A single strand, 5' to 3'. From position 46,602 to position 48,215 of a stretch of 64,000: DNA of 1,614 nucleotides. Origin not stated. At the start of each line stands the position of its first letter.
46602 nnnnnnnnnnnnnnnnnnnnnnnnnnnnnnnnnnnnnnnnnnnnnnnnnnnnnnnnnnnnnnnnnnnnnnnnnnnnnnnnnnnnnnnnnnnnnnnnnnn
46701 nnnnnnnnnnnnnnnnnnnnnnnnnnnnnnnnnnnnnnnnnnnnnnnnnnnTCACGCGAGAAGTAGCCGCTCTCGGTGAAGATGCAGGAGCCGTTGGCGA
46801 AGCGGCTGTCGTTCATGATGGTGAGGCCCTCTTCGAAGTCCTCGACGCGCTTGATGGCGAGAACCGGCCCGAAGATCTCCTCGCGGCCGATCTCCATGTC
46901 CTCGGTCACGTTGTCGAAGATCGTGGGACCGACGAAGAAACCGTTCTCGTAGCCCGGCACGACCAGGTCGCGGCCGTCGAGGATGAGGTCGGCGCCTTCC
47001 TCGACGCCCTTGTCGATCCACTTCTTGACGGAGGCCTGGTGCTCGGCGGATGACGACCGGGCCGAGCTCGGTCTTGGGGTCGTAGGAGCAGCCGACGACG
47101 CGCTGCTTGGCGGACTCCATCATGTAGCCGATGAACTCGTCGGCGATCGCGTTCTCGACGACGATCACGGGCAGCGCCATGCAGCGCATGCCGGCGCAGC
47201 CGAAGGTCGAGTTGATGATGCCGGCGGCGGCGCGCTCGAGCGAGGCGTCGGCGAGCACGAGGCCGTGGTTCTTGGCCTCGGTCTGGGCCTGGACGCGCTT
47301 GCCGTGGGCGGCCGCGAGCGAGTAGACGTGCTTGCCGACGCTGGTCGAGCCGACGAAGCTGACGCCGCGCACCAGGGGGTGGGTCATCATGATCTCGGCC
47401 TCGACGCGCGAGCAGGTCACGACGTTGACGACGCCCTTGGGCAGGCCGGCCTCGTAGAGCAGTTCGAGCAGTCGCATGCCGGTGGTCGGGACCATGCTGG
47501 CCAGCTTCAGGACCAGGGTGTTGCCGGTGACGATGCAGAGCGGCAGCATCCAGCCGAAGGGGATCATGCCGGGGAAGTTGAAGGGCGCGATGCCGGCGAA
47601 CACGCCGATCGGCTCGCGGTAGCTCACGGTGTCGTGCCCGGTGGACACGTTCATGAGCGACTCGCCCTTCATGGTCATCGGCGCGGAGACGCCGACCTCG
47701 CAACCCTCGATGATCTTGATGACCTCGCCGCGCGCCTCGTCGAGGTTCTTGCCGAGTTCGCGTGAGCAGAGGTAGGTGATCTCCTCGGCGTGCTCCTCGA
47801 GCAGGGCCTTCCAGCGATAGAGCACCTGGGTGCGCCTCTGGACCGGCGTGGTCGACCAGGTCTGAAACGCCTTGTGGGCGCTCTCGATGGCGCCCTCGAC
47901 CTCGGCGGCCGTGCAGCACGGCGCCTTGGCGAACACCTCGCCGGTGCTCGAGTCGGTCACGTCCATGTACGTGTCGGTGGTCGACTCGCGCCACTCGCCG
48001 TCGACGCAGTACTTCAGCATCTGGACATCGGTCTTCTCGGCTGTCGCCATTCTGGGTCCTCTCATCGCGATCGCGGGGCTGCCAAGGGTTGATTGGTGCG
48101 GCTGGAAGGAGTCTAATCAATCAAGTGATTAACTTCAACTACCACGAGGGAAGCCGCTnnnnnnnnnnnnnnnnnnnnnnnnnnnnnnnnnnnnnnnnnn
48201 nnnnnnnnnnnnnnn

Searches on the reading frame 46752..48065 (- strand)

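Call 24: search_protein_families(library=pfam, proteins=[window:46752-48065:-], max_evalue=0.0001)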
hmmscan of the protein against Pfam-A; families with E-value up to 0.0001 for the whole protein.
window:46752-48065:- (437 aa): 1 family
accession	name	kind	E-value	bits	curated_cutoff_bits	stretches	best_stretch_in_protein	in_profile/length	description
PF00171.27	Aldedh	-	2.2e-88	297.3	23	1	25-340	1-314/461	Aldehyde dehydrogenase family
